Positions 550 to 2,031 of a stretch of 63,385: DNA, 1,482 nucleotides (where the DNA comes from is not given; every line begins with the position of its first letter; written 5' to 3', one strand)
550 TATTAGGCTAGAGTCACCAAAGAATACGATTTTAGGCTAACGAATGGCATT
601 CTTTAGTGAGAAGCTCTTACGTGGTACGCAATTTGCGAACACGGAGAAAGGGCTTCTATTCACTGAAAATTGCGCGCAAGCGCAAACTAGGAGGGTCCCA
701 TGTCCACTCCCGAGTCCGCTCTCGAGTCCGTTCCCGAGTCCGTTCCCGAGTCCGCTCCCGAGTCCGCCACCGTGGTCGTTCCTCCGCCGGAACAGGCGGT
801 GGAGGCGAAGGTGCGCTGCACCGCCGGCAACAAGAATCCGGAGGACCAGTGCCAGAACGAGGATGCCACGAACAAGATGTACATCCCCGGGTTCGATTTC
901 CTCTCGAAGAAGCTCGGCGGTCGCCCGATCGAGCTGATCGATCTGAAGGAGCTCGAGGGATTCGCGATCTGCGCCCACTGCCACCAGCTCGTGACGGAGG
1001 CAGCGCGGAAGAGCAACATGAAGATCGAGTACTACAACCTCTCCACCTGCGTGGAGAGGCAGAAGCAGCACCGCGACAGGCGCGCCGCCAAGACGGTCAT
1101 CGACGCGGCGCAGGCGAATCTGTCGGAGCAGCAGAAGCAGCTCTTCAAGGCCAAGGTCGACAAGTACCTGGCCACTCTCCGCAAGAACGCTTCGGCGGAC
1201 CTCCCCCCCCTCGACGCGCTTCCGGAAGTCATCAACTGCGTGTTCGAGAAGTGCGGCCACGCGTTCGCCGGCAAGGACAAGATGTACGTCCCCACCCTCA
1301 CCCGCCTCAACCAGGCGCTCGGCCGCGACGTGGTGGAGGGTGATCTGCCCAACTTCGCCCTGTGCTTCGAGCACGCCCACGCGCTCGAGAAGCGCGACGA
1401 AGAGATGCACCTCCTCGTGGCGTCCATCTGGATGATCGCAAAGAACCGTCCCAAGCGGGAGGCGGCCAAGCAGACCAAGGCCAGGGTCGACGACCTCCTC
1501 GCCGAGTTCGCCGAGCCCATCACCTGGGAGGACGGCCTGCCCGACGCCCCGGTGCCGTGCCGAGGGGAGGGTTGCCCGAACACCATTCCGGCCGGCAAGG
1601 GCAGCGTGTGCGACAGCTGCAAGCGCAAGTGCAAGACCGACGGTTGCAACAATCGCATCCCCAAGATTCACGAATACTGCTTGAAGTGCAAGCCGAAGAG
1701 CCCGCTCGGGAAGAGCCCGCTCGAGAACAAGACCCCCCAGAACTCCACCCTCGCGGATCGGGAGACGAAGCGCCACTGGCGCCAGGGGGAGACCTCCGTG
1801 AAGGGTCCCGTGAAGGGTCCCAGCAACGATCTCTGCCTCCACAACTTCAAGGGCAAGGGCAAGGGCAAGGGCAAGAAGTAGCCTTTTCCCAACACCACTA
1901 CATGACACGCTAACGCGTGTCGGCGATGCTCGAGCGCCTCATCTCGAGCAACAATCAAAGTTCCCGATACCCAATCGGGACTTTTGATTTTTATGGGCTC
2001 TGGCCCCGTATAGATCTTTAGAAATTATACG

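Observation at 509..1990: High-GC single-gene island 1: a foreign-looking ORF wired into host promoter, SD and terminator right after the rRNA operon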

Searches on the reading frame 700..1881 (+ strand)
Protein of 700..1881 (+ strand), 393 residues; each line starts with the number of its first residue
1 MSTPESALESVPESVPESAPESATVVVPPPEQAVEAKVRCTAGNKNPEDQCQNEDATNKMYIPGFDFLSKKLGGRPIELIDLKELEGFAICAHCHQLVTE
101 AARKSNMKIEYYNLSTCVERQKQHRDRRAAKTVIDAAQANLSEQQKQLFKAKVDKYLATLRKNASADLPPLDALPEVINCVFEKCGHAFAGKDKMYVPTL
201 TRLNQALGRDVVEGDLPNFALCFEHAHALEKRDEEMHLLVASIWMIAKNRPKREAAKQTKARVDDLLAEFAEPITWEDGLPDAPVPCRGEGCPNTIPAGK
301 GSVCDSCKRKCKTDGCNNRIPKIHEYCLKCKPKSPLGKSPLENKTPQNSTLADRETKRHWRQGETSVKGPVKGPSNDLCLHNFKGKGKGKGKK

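Call 6: search_protein_families(library=pfam, proteins=[window:700-1881:+], max_evalue=1)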
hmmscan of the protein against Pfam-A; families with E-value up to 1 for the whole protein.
window:700-1881:+ (393 aa): 0 families

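Call 9: find_homologous_proteins(query=window:700-1878:+, max_evalue=0.01)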
Query window:700-1878:+: 4819 candidates shared short words with the query, none scored E <= 0.01.

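Call 12: search_protein_families(library=phrogs, proteins=[window:700-1878:+], max_evalue=1)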
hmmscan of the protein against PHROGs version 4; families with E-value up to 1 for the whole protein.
window:700-1878:+ (393 aa): 1 family
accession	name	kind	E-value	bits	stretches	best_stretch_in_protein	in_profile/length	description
phrog_144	-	DNA, RNA and nucleotide metabolism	0.0025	18.5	1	308-362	22-74/175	HNH endonuclease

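Call 13: search_protein_families(library=ncbifam, proteins=[window:700-1878:+], max_evalue=1)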
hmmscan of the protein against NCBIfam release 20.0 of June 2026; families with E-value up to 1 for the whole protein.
window:700-1878:+ (393 aa): 1 family
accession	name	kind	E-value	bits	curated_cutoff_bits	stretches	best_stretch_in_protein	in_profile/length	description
TIGR02937.1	sigma70-ECF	superfamily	0.054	13.1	42.9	1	102-152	68-129/165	sigma-70 family RNA polymerase sigma factor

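Call 14: search_solved_structures(query=window:700-1878:+, max_evalue=10, show_alignments=2)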
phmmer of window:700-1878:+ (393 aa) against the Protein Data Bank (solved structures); distinct sequences matched with E-value up to 10: 0.

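Call 15: find_related_loci(query=window:700-1878:+, collection=genome_contigs, flank=6000)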
Query window:700-1878:+ (393 aa) in genome_contigs; peptide patterns used: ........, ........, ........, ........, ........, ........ (x = any residue, [..] = any of these).
105 stretches matched a pattern, but none encodes a relative of the query by tblastn (E <= 1e-3).

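Call 16: find_related_loci(query=window:700-1878:+, collection=viral_contigs, flank=6000)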
Query window:700-1878:+ (393 aa) in viral_contigs; peptide patterns used: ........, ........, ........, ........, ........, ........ (x = any residue, [..] = any of these).
10 stretches matched a pattern, but none encodes a relative of the query by tblastn (E <= 1e-3).

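Call 17: find_encoding_contigs(protein=window:700-1878:+, flank=3000, max_places=6)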
Protein window:700-1878:+ (393 aa): no gene with exactly this product is on record in the collection.

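Call 30: find_related_loci(query=window:700-1878:+, collection=metagenome_contigs, flank=6000)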
Query window:700-1878:+ (393 aa) in metagenome_contigs; peptide patterns used: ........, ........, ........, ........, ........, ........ (x = any residue, [..] = any of these).
135 stretches matched a pattern; 1 encode a relative of the query (tblastn E <= 1e-3); 1 distinct loci.
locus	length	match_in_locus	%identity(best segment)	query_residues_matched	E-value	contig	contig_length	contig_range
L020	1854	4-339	46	241-345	1e-25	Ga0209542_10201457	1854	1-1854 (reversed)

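Call 34: search_protein_representatives(protein=window:700-1878:+)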
Query: 393 residues. Proteins with E-value up to 0.001 (for the whole library): 6; up to 1e-10: 6; up to 1e-30: 3. The best 6 are listed.
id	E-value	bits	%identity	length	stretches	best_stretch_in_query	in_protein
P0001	1.6e-41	159.1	39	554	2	151-344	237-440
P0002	6.0e-35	137.4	36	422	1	60-376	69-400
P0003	1.4e-34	136.3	38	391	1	59-351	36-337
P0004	2.7e-20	89.2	31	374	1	29-337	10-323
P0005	8.8e-20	87.5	32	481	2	123-359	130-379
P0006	7.5e-15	71.3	37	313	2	136-309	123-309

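Call 38: find_encoding_contigs(protein=P0003, flank=6000, max_places=5)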
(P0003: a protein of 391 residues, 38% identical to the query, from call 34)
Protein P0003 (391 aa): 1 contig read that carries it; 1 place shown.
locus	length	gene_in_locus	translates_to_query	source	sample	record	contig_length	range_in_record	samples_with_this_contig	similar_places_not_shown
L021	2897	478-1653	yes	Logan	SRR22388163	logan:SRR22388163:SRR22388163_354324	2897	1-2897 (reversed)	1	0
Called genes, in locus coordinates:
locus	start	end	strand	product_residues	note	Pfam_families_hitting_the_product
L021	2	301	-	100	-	?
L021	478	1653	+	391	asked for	-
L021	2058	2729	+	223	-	PF09858:DUF2085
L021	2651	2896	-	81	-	?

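Call 39: find_encoding_contigs(protein=P0001, flank=8000, max_places=4)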
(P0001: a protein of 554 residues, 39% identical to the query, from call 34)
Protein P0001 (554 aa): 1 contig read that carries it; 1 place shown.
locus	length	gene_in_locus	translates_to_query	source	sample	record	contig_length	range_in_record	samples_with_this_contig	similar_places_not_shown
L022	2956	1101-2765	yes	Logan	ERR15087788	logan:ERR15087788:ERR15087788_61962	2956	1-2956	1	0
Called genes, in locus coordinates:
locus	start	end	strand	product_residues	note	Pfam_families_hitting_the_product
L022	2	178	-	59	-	?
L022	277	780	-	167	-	-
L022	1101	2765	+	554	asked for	-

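Call 40: find_encoding_contigs(protein=P0002, flank=8000, max_places=4)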
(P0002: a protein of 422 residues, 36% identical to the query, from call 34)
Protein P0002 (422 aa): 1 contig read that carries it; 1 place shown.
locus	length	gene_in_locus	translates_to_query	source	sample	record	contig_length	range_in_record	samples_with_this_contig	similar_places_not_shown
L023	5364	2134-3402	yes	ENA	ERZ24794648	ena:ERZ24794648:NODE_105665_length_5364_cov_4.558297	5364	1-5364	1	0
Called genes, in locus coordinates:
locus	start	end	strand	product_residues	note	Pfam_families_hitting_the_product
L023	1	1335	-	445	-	?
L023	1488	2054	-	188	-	-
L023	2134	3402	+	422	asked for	-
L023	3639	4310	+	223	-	PF09858:DUF2085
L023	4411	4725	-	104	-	-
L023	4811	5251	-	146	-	-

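Call 41: find_encoding_contigs(protein=P0004, flank=8000, max_places=4)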
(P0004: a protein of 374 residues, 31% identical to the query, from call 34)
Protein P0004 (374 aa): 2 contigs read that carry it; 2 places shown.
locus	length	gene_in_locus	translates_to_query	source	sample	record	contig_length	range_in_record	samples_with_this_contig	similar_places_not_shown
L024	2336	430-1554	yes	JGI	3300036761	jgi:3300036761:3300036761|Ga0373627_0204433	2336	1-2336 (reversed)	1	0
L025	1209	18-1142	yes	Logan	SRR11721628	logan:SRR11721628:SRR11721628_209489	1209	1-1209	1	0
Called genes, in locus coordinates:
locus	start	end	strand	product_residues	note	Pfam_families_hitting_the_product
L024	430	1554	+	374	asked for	-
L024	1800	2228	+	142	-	PF00164:Ribosom_S12_S23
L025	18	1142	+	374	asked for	-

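Call 42: find_encoding_contigs(protein=P0005, flank=8000, max_places=4)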
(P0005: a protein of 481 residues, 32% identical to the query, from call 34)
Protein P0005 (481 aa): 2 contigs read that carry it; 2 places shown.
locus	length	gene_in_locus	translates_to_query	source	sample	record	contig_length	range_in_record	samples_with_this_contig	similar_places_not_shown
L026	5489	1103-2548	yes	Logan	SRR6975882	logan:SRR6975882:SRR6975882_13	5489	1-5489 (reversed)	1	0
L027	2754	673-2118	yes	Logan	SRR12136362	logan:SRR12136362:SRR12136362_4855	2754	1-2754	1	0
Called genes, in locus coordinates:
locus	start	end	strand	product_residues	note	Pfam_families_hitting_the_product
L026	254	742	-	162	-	-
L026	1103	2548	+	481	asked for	-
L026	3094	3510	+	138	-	-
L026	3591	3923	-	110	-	-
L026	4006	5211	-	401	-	-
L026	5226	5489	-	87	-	?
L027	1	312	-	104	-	?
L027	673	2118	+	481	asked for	-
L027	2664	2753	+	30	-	?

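Call 43: find_encoding_contigs(protein=P0006, flank=8000, max_places=4)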
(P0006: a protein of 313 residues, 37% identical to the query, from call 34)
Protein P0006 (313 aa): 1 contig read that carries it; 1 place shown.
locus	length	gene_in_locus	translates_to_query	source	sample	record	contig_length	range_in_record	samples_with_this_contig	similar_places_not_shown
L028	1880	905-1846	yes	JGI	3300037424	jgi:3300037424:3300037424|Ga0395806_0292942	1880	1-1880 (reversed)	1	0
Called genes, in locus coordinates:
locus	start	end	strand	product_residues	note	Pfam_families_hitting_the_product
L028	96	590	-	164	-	-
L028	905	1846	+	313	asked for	-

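Call 64: predict_structure(alignment_id=A4)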
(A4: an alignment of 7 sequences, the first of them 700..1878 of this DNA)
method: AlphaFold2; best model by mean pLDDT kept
length: 393 residues; sequences in the alignment: 7
mean_pLDDT: 70.3   pTM: 0.45
mean pLDDT of the five models: 70.3, 69.4, 58.4, 55.1, 53.9
residues with pLDDT >= 90: 75; 70-90: 184; 50-70: 30; < 50: 104
segments of 3 or more residues with pLDDT < 50: 1-34, 273-281, 333-393
pLDDT, mean of each block of 10 residues (from residue 1): 32 31 34 63 72 81 87 82 86 89 86 85 83 89 89 92 89 86 76 85 93 92 92 92 90 80 73 46 66 71 76 77 75 39 32 45 37 30 32 33
secondary structure, 60 per line:
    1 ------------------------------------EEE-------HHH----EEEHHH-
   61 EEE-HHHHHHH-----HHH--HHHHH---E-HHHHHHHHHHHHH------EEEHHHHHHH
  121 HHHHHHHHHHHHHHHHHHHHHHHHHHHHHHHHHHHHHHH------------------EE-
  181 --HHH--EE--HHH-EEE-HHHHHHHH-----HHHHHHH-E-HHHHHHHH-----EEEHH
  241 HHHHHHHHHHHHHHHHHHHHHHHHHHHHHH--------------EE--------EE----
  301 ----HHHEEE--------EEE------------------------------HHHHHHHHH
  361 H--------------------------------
elements in order: E37-39 E54-56 E61-63 H65-71 H82-86 H92-104 E111-113 H114-159 E196-198 H200-207 H213-219 H223-230 E236-238 H239-270 E308-310 E319-321 H352-361

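Call 72: fold_search(model_id=the predicted structure, library=pdb)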
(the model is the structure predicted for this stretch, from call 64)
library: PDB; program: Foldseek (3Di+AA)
matches with E <= 10: 4; with E <= 0.001: 0
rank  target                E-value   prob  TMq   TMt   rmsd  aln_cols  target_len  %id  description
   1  7w1m_H                4.8e+00  0.03  0.06  0.07  14.9        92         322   16  Cryo-EM structure of human cohesin-CTCF-DNA complex (released 2023-05-31)
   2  8ssu_A                8.3e+00  0.02  0.06  0.10  14.9       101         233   16  ZnFs 3-11 of CCCTC-binding factor (CTCF) Complexed with 19mer DNA (released 2023-08-02)
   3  5m3f_I                8.8e+00  0.02  0.05  0.20  14.9        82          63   13  Yeast RNA polymerase I elongation complex at 3.8A (released 2016-11-23)
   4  7duf_B                1.0e+01  0.04  0.07  0.34   8.6        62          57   18  Crystal structure of VIM1 PHD finger. (released 2021-08-25)

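Call 85: list_cluster_members(proteins=[P0001, P0002, P0003, P0004, P0005, P0006])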
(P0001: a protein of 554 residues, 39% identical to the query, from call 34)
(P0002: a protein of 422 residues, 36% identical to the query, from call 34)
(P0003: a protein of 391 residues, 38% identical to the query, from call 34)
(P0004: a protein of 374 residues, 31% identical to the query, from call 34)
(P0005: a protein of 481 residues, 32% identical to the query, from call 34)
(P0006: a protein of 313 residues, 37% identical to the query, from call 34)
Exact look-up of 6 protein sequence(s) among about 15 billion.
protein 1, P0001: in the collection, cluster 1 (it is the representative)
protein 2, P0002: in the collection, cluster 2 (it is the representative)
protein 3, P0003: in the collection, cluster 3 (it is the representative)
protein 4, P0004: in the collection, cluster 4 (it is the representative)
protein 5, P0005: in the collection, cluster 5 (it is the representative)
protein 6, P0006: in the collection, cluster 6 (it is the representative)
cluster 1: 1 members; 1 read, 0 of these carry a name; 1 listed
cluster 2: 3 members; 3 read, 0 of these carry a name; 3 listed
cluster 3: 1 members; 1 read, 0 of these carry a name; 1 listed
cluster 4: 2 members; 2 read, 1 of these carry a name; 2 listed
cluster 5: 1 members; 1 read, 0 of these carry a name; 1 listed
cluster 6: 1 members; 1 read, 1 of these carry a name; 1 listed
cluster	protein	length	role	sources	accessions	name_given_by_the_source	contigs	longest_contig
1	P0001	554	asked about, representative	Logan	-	-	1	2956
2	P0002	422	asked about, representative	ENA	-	-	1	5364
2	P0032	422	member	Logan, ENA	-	-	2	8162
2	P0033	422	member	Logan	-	-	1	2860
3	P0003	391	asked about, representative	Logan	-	-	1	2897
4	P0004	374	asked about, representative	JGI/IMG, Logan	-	hypothetical protein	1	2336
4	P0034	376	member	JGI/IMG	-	-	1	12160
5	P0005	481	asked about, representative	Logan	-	-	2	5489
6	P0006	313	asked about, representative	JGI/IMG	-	hypothetical protein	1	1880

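Call 86: search_protein_families(library=pfam, alignment_id=A4, max_evalue=10)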
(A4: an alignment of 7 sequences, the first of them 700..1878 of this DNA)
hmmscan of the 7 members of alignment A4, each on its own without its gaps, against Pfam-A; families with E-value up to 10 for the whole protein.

A. member 1, window:700-1878:+ (393 aa): 0 families

B. families by the number of members that match (of 7 scanned): 19 families
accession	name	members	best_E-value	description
PF13556.12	HTH_30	2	0.0013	PucR C-terminal helix-turn-helix domain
PF12773.13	DZR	2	0.025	Double zinc ribbon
PF22137.1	T6SS_Tle1-like_C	2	0.22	T6SS, Phospholipase effector Tle1-like, C-terminal domain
PF05766.18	NinG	1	0.0047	Bacteriophage Lambda NinG protein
PF06745.19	ATPase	1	0.017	KaiC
PF24627.1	PUMA_CC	1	0.027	PUMA coiled-coil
PF12612.13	TFCD_C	1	0.041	Tubulin folding cofactor D C terminal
PF12005.13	DUF3499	1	0.045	Protein of unknown function (DUF3499)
PF14398.11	ATPgrasp_YheCD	1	0.052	YheC/D like ATP-grasp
PF22128.2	Alp7A_like_C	1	0.21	Alp7A C-terminal domain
PF18912.6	DZR_2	1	0.38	Double zinc ribbon domain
PF01620.22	Pollen_allerg_2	1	0.93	Ribonuclease (pollen allergen)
PF01485.27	IBR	1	1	IBR domain, a half RING-finger domain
PF05262.16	Borrelia_P83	1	1.1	Borrelia P83/100 protein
PF00580.27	UvrD-helicase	1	2.8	UvrD/REP helicase N-terminal domain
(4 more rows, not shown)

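Call 87: search_solved_structures(query=A4, max_evalue=10, show_alignments=2)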
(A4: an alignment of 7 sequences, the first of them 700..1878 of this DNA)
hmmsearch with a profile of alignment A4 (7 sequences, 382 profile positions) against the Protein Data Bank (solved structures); distinct sequences matched with E-value up to 10: 5.
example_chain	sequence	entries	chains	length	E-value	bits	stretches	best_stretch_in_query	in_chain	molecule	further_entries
7dxj_A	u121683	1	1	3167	0.14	14.6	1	87-136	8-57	Huntingtin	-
8vlx_A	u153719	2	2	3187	0.19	14.2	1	87-137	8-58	Huntingtin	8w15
30kx_D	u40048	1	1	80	0.78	12.2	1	299-324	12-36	Heavy metal-associated isoprenylated plant protein 6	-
9i7s_K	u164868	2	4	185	0.99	11.8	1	89-150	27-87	Tom20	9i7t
7opk_A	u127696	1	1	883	3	10.2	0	72-166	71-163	5'-3' exoribonuclease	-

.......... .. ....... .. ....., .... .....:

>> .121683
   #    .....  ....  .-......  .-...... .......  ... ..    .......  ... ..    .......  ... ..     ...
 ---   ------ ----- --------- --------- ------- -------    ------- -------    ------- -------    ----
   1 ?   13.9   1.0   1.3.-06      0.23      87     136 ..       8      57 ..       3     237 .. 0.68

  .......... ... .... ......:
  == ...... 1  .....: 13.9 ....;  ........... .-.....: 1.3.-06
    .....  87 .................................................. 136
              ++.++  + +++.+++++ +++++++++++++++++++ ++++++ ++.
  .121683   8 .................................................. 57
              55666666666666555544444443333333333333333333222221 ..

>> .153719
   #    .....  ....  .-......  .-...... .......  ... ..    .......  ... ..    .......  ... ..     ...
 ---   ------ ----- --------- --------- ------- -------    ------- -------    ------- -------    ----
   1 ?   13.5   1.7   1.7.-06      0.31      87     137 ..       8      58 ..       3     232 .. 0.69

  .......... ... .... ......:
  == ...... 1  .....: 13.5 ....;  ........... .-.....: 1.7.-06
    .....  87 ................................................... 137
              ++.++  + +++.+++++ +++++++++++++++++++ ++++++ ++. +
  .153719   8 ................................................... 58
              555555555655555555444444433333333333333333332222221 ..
